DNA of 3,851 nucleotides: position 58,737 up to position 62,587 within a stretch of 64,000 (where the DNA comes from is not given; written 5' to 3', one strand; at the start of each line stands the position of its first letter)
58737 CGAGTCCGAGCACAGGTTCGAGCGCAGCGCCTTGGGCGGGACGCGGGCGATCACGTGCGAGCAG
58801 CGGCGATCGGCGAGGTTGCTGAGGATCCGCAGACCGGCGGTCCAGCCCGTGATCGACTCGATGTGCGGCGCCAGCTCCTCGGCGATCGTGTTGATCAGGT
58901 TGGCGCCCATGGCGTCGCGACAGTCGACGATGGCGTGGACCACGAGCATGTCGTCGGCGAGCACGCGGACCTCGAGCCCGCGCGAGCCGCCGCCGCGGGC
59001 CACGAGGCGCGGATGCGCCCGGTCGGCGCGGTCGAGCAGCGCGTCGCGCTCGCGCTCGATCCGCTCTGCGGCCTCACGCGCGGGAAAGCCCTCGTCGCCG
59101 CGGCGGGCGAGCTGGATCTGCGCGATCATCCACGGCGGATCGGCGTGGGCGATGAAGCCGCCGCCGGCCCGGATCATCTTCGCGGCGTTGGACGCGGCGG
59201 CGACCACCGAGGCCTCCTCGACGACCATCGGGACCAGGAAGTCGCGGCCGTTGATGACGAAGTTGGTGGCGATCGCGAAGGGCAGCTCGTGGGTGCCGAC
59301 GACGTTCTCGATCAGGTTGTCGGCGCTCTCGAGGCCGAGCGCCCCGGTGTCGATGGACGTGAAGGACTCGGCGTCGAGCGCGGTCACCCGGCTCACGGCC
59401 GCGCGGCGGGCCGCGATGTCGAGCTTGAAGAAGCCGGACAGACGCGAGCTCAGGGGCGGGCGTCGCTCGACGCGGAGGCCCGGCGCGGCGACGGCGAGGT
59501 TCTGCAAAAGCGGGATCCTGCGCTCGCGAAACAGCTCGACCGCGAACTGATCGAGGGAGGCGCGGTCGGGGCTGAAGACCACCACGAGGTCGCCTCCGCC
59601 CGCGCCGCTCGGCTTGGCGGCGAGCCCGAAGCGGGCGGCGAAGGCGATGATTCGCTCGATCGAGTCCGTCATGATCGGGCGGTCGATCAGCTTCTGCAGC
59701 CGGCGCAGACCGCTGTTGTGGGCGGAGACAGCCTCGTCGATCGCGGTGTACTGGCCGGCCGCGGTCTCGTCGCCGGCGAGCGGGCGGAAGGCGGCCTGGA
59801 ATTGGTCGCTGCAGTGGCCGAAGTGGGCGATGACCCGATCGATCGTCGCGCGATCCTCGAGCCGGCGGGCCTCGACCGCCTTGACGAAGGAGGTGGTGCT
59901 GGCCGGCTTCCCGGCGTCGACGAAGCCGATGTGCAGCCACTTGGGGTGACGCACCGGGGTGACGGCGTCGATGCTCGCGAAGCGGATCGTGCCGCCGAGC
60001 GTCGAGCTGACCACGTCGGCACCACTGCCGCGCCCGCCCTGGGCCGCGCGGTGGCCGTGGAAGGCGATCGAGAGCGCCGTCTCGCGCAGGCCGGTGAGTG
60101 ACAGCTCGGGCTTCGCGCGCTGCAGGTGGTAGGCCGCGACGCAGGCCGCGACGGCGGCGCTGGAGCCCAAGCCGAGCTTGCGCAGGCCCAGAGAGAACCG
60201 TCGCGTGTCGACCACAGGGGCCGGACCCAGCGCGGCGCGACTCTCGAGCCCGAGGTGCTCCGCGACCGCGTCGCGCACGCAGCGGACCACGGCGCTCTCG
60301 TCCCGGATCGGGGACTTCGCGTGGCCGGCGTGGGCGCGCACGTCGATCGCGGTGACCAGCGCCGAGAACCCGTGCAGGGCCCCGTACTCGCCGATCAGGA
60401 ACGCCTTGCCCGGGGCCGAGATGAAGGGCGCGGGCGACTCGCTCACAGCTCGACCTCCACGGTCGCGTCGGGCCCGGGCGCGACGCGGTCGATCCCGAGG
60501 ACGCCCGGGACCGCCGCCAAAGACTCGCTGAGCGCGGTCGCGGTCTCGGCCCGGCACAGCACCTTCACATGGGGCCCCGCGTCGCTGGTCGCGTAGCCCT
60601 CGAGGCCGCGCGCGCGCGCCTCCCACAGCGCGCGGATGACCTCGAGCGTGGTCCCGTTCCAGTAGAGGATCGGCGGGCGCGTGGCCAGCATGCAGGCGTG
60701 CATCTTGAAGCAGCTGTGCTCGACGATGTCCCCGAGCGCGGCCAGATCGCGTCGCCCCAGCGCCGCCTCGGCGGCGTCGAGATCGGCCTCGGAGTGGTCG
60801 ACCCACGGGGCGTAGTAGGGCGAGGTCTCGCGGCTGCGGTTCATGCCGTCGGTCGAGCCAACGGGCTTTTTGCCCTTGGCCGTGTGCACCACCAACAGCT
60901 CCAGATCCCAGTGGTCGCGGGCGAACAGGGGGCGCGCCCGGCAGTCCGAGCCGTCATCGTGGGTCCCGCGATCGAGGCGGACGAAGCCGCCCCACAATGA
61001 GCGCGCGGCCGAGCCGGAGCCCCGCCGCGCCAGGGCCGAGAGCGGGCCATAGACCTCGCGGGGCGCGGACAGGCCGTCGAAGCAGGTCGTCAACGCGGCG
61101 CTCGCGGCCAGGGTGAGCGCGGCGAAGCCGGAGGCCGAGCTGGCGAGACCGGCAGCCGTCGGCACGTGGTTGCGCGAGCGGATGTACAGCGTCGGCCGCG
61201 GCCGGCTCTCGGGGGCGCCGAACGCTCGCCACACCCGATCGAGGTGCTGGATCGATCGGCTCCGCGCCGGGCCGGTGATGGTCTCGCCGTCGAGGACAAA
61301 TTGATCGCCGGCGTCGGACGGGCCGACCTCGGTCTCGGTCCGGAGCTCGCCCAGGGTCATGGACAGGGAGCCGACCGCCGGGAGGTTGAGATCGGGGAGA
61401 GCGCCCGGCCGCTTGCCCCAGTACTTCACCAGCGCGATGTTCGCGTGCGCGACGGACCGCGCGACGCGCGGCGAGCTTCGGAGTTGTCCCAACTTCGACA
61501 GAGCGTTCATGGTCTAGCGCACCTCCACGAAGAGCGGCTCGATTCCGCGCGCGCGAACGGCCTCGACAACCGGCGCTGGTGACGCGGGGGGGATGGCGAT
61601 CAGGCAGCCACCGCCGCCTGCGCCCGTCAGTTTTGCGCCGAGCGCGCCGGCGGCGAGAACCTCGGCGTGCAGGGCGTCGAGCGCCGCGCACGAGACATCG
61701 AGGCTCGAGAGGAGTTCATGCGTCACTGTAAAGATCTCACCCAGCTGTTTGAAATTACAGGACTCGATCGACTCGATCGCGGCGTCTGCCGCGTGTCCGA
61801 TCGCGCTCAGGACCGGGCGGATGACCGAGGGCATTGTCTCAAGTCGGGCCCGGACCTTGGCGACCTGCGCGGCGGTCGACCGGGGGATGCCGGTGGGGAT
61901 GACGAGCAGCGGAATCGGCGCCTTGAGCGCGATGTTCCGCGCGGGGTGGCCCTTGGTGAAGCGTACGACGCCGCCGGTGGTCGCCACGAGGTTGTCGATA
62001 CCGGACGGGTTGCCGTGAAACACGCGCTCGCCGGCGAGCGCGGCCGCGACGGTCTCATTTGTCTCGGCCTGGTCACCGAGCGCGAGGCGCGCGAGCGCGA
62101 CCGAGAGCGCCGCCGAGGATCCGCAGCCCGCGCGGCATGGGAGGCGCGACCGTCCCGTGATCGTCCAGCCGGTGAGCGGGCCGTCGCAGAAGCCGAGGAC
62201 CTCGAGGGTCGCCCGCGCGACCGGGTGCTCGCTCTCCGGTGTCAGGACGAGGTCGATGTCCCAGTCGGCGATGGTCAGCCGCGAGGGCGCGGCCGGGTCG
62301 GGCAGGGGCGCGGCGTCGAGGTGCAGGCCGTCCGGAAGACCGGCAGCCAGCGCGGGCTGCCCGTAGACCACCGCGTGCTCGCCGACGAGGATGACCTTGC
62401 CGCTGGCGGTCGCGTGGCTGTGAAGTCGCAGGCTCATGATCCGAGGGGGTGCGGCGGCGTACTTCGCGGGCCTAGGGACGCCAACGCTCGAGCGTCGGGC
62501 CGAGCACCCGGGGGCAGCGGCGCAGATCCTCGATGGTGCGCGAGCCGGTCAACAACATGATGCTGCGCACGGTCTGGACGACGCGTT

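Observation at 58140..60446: In-frame fusion of phosphomevalonate kinase and class II HMG-CoA reductase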

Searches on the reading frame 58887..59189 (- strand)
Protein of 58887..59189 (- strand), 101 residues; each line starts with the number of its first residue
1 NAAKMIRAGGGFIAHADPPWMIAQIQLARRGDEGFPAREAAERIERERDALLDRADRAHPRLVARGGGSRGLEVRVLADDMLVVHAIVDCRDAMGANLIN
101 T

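Call 51: search_solved_structures(query=window:58887-59189:-, max_evalue=0.001, show_alignments=5)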
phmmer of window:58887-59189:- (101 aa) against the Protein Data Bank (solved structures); distinct sequences matched with E-value up to 0.001: 8.
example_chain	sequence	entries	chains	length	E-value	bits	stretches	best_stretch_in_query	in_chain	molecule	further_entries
9v7y_A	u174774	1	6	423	1.3e-15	61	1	3-101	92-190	3-hydroxy-3-methylglutaryl coenzyme A reductase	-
5wpj_A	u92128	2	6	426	2.3e-14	57.1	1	2-101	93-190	3-hydroxy-3-methylglutaryl coenzyme A reductase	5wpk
1qax_A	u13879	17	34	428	9.3e-14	55.1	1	3-101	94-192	PROTEIN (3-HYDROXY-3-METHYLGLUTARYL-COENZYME A REDUCTASE) | 3-hydroxy-3-methylglutaryl-coenzyme A reductase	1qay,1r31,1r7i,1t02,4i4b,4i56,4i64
3qae_A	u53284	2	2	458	6e-13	52.5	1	2-101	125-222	3-hydroxy-3-methylglutaryl-coenzyme a reductase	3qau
6p7k_A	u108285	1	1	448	7.8e-12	48.9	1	3-101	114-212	3-hydroxy-3-methylglutaryl coenzyme A reductase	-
6dio_A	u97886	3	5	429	3.6e-11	46.8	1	3-101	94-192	3-hydroxy-3-methylglutaryl coenzyme A reductase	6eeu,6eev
7m3h_A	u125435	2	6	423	1.2e-07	35.5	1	45-100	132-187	Hydroxymethylglutaryl-CoA reductase, degradative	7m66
7m1z_A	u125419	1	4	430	1.3e-07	35.4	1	45-100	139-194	acetyl-CoA C-acetyltransferase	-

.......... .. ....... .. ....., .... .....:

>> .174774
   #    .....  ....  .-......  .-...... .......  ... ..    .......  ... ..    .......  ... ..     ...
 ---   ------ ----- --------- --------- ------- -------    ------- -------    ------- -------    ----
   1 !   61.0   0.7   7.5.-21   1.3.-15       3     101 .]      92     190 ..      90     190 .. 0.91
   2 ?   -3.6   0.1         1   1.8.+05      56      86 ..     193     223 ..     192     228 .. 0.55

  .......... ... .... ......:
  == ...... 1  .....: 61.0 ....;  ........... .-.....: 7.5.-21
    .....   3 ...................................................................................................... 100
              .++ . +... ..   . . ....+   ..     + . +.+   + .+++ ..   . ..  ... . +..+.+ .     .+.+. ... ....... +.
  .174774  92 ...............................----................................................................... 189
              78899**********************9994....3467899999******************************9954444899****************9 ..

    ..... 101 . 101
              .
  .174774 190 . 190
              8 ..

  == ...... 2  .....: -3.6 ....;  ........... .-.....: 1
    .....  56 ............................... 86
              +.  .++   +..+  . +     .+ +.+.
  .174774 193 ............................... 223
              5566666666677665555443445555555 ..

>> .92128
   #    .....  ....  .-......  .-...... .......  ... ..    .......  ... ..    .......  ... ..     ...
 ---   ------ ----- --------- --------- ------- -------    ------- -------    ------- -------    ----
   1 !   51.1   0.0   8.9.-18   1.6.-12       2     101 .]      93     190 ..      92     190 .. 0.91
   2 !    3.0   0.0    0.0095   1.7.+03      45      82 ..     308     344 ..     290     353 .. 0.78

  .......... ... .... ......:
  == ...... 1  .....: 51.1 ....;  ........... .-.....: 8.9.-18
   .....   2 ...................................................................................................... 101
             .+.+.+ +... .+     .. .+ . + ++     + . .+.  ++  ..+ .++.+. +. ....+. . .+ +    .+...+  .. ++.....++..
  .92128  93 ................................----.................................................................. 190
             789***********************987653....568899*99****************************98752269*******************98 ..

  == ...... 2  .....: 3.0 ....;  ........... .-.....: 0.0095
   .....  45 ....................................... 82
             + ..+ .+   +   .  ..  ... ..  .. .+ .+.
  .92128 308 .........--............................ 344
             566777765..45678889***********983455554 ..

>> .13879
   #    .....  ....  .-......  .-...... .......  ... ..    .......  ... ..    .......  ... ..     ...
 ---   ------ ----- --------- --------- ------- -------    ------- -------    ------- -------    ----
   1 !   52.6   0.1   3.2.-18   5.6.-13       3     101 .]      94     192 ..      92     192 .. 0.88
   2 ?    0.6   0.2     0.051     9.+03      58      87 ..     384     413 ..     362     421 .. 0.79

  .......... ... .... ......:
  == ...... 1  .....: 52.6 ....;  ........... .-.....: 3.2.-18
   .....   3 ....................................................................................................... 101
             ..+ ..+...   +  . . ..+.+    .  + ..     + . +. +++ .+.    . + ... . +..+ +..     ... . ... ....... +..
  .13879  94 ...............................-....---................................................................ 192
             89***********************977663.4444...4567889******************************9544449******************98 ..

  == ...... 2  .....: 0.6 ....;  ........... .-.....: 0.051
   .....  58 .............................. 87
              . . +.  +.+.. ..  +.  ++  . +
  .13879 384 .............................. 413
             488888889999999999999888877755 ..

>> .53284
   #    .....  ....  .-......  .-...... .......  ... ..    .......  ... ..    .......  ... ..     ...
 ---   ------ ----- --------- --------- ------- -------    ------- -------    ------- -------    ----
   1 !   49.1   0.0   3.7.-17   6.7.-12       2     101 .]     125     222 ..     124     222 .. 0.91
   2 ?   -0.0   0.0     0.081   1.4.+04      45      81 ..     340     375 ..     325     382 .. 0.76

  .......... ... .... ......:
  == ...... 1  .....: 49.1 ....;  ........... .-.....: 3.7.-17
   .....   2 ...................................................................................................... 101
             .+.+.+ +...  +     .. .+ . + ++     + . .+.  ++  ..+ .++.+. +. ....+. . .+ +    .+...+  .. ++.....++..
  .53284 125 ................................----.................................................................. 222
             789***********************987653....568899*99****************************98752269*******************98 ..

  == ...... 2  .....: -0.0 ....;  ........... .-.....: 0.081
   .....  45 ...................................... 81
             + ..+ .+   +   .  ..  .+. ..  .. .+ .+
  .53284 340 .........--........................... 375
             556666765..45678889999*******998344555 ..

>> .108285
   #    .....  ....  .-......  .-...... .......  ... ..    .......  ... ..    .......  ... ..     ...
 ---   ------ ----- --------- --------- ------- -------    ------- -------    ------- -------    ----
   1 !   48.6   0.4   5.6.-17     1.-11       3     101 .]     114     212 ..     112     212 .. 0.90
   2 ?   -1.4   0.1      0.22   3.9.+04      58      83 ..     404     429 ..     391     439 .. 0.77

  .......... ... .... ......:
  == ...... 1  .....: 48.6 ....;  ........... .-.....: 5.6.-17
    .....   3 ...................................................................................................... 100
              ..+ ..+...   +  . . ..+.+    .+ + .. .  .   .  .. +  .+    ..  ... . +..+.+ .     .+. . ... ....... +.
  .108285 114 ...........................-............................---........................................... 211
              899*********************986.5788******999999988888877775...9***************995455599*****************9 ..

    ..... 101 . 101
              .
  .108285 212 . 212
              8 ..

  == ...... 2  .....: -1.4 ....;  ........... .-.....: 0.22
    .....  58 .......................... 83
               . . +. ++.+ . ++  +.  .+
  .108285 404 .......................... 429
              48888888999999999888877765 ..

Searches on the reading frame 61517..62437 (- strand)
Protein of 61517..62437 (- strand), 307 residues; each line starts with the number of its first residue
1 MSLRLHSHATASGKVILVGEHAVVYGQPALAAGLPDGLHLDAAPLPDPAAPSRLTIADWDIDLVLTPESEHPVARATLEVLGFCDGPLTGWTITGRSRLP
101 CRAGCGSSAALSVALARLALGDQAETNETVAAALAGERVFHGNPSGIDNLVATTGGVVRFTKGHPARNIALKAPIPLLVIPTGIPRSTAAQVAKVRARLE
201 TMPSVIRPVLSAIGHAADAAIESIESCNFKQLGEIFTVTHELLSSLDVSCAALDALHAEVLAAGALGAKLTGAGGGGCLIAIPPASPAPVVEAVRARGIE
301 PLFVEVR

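Call 6: search_protein_families(library=pfam, proteins=[window:61517-62437:-], max_evalue=0.01)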
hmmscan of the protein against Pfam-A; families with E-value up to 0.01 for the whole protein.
window:61517-62437:- (307 aa): 3 families
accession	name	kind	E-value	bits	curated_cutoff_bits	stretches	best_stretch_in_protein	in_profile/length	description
PF08544.19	GHMP_kinases_C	-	2.6e-11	44.2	21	1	222-298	3-83/85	GHMP kinases C terminal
PF00288.32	GHMP_kinases_N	-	7e-09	36.2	22.3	1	82-154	15-84/87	GHMP kinases N terminal domain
PF04168.17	Alpha-E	-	0.0016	18.7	20.8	1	150-254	184-286/294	A predicted alpha-helical domain with a conserved ER motif.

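Call 7: search_protein_families(library=ncbifam, proteins=[window:61517-62437:-], max_evalue=0.01)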
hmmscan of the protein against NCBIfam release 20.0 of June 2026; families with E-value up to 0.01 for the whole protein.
window:61517-62437:- (307 aa): 10 families
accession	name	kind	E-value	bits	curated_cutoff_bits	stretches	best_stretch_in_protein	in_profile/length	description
TIGR00549.1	mevalon_kin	equivalog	4.6e-64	216.6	163.05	1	11-281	1-275/276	mevalonate kinase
NF003036.0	PRK03926.1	equivalog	7.4e-47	159.9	403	1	9-301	4-286/302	mevalonate kinase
NF003006.0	PRK03817.1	equivalog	6.1e-13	48.5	443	1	220-283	249-313/352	galactokinase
NF001816.0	PRK00555.1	equivalog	2.6e-11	43.1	509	1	220-295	260-337/363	galactokinase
TIGR00131.1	gal_kin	equivalog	1.1e-10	41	226.65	1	220-295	285-359/388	galactokinase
NF003705.0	PRK05322.1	equivalog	5.3e-08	32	385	1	219-282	283-348/388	galactokinase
NF003472.0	PRK05101.1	equivalog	2.7e-06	26.6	499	1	218-293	276-354/382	galactokinase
NF009948.0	PRK13412.1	equivalog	3.1e-06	25.1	721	1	182-282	833-934/974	bifunctional fucokinase/fucose-1-phosphate guanylyltransferase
TIGR01220.1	Pmev_kin_Gr_pos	equivalog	1.6e-05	24.2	165.7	1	171-305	210-353/358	phosphomevalonate kinase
NF002288.1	PRK01212.1-4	equivalog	6.5e-05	22.1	194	1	96-200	82-193/303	homoserine kinase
